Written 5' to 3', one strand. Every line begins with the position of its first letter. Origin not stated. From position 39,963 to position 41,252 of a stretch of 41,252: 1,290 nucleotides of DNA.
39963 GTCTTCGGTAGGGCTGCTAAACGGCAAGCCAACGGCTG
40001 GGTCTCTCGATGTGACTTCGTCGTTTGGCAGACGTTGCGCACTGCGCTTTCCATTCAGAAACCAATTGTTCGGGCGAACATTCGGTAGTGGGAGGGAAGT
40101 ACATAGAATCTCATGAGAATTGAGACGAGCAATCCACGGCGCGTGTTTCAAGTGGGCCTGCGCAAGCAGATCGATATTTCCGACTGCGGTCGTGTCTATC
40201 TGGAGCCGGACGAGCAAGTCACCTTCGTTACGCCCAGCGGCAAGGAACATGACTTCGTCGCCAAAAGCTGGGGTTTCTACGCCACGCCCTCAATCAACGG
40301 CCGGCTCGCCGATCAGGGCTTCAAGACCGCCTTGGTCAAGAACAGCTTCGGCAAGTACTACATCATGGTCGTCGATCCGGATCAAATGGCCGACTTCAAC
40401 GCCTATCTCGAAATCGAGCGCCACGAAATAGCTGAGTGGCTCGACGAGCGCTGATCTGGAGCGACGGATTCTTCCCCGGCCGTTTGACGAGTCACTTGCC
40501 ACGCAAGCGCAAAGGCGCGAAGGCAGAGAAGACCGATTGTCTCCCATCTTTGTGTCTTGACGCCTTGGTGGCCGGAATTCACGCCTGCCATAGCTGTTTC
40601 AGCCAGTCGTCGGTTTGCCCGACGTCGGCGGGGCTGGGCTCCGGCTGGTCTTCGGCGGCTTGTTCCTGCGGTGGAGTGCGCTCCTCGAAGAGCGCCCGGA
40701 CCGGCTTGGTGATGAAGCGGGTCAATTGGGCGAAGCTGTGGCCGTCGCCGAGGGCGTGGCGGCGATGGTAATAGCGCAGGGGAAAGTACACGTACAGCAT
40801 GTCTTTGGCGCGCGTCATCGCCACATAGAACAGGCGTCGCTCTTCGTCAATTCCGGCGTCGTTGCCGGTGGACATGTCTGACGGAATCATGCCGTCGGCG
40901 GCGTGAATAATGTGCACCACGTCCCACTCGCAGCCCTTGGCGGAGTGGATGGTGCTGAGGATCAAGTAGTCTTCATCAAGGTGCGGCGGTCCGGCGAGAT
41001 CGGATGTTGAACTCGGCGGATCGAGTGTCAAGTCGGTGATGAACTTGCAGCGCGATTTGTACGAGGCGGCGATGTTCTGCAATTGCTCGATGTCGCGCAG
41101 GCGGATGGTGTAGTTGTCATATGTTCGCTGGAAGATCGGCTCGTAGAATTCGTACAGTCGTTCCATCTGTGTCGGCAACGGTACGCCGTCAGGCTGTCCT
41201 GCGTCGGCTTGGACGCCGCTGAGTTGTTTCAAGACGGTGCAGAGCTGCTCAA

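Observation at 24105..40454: Large nonulosonic-acid (pseudaminic/legionaminic-like) glycan island with an unusually rich tailoring set and no export machinery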

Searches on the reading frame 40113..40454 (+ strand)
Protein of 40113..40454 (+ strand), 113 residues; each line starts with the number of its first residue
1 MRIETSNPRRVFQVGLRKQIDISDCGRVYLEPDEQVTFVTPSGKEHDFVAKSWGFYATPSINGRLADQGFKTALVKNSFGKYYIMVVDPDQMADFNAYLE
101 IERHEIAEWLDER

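Call 4: search_protein_families(library=pfam, proteins=[window:40113-40454:+])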
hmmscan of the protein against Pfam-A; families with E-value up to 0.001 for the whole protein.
window:40113-40454:+ (113 aa): 0 families

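Call 6: search_protein_families(library=ncbifam, proteins=[window:40113-40454:+], max_evalue=0.00001)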
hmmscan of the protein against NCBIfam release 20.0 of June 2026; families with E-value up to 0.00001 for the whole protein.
window:40113-40454:+ (113 aa): 0 families

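Call 73: search_dna_similar(query=window:40113-40454:+, collection=plasmids, mode=protein, max_rows=20, max_evalue=0.001)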
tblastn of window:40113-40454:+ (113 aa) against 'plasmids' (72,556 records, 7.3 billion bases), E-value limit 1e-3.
Records with a match: 1; places in all: 2; records where one place covers at least 80% of the query: 1.
Best place of each record, by identity: <60% 1.
By first word of the organism name: Azospirillum 1.
By predicted mobility (MOB-suite, as given by PLSDB): non-mobilizable 1.
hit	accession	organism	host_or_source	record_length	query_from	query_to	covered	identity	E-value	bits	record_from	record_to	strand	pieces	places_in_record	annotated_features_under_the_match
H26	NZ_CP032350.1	Azospirillum brasilense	soil sample,Agricultural field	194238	1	111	98%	50.0%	3e-29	116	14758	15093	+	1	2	hypothetical protein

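Call 74: find_homologous_proteins(query=window:40113-40454:+)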
Query window:40113-40454:+ (113 aa): 930 proteins with E <= 0.001 among 931 candidates; the best 120 are listed.
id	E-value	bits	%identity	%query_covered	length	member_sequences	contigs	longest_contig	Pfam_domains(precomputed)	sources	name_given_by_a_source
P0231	4.1e-70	251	99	100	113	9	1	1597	-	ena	-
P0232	4.1e-67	241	94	100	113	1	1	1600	-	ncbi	-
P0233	1.5e-66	239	95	100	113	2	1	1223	-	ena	-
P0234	4.0e-65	235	92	100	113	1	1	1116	-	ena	-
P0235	7.1e-65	234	92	100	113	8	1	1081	-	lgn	-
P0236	7.6e-65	234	92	100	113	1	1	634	-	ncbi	-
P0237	7.6e-65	234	90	100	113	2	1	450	-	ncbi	-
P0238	1.5e-63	230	90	100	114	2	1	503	-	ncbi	-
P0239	2.7e-63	229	90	100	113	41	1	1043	-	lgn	-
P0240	3.7e-62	225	88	100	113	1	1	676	-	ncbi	-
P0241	7.1e-62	224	88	100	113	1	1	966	-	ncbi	-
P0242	9.8e-62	224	88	100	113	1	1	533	-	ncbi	-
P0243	2.6e-61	222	88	100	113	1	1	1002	-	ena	-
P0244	2.6e-61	222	88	100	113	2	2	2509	-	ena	-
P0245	9.8e-61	221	87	100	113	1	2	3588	-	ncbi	-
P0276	6.9e-46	173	66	100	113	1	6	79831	-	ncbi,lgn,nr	ncbi:MAG: hypothetical protein HY325_03125 [Chloroflexi bacterium]|nr:hypothetical protein [Chlorofl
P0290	1.7e-44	168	66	100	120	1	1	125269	-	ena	-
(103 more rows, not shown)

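Call 75: find_encoding_contigs(protein=P0276, flank=10000, max_places=1)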
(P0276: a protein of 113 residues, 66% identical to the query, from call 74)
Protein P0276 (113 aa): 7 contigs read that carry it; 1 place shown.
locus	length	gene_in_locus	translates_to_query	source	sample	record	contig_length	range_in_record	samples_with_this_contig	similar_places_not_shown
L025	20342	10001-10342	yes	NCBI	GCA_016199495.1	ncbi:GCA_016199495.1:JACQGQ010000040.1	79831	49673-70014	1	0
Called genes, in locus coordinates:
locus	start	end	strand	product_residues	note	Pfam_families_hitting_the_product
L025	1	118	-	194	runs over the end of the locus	PF00676:E1_dh, PF02775:TPP_enzyme_C (weak)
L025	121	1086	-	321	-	PF01073:3Beta_HSD, PF01370:Epimerase, PF16363:GDP_Man_Dehyd, PF13460:NAD_binding_10, PF02719:Polysacc_synt_2 (weak), PF07993:NAD_binding_4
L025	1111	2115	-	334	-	PF01073:3Beta_HSD, PF01370:Epimerase, PF02719:Polysacc_synt_2, PF04321:RmlD_sub_bind (weak), PF07993:NAD_binding_4, PF16363:GDP_Man_Dehyd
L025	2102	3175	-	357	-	-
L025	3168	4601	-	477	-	PF02310:B12-binding, PF04055:Radical_SAM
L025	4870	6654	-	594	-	PF00664:ABC_membrane, PF00005:ABC_tran, PF02463:SMC_N (weak)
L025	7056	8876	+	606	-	PF13522:GATase_6, PF13537:GATase_7, PF00733:Asn_synthase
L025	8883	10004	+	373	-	-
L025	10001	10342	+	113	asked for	-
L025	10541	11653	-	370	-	-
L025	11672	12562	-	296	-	PF05050:Methyltransf_21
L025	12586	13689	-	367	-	PF05050:Methyltransf_21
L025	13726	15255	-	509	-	PF03848:TehB (weak)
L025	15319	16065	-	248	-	PF03102:NeuB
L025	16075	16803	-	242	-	PF00583:Acetyltransf_1, PF13673:Acetyltransf_10 (weak), PF13508:Acetyltransf_7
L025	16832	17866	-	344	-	PF01073:3Beta_HSD, PF01370:Epimerase, PF02719:Polysacc_synt_2 (faint), PF04321:RmlD_sub_bind, PF07993:NAD_binding_4 (faint), PF16363:GDP_Man_Dehyd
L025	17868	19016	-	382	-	PF01041:DegT_DnrJ_EryC1, PF00155:Aminotran_1_2, PF01212:Beta_elim_lyase, PF00266:Aminotran_5, PF01053:Cys_Met_Meta_PP (weak)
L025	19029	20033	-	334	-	PF01408:GFO_IDH_MocA, PF02894:GFO_IDH_MocA_C, PF22725:GFO_IDH_MocA_C3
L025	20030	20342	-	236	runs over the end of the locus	PF02348:CTP_transf_3, PF12804:NTP_transf_3 (weak)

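Call 76: find_encoding_contigs(protein=P0290, flank=10000, max_places=1)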
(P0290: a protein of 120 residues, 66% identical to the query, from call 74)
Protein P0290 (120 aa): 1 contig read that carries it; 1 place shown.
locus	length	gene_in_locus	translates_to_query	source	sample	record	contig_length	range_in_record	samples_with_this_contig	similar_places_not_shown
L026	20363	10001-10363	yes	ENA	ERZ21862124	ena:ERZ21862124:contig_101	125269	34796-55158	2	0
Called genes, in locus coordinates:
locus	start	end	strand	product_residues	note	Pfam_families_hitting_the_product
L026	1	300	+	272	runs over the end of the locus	PF10021:PARG_cat_microb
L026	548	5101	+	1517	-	PF00069:Pkinase, PF03109:ABC1 (faint), PF07714:PK_Tyr_Ser-Thr, PF13431:TPR_17 (faint)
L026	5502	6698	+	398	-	PF13439:Glyco_transf_4, PF20706:GT4-conflict, PF00534:Glycos_transf_1, PF13692:Glyco_trans_1_4, PF13524:Glyco_trans_1_2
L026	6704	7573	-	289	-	-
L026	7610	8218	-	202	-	-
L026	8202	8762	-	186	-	PF04542:Sigma70_r2, PF08281:Sigma70_r4_2, PF04545:Sigma70_r4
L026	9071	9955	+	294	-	-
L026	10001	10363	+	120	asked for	-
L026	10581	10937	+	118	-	-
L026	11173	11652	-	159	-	-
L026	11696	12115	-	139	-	-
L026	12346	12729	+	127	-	-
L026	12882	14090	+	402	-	PF12146:Hydrolase_4, PF00561:Abhydrolase_1, PF12697:Abhydrolase_6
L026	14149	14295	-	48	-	-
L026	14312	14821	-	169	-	PF13304:AAA_21, PF13175:AAA_15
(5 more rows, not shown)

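Call 82: search_protein_families(library=ncbifam, proteins=[L025:10541-11653:-, L025:2102-3175:-, window:40113-40454:+], max_evalue=0.01)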
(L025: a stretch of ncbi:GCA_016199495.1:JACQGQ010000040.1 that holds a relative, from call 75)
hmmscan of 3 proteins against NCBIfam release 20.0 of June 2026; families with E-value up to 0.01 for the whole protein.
L025:10541-11653:- (370 aa): 0 families

L025:2102-3175:- (357 aa): 0 families

window:40113-40454:+ (113 aa): 0 families

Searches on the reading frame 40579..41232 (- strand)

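Call 4: search_protein_families(library=pfam, proteins=[window:40579-41232:-])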
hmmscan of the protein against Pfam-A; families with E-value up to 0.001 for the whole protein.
window:40579-41232:- (217 aa): 2 families
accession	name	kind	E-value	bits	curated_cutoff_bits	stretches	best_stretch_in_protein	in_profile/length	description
PF13361.12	UvrD_C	-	2e-22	80.5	25.6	1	88-148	285-345/350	UvrD-like helicase C-terminal domain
PF13538.12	UvrD_C_2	-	1.5e-10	41.2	27.4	1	91-149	3-52/52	UvrD-like helicase C-terminal domain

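Call 6: search_protein_families(library=ncbifam, proteins=[window:40579-41232:-], max_evalue=0.00001)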
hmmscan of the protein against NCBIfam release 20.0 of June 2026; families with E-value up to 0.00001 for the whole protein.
window:40579-41232:- (217 aa): 6 families
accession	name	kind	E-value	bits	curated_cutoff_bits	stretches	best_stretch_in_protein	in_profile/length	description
TIGR01073.1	pcrA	equivalog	1.1e-16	60.4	911.2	1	39-149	497-608/725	DNA helicase PcrA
NF008743.0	PRK11773.1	equivalog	2.3e-16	59.3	965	1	86-178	550-637/720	DNA helicase II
TIGR01075.1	uvrD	equivalog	4.3e-16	58.4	1144.45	1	87-177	546-631/715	DNA helicase II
TIGR01074.1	rep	equivalog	6e-14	51.2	951.45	1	86-174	548-630/668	DNA helicase Rep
NF008172.0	PRK10919.1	equivalog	5.5e-09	34.8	1168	1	87-147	549-608/673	DNA helicase Rep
NF008276.0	PRK11054.1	equivalog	1e-05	24.3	543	0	92-149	591-660/684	DNA helicase IV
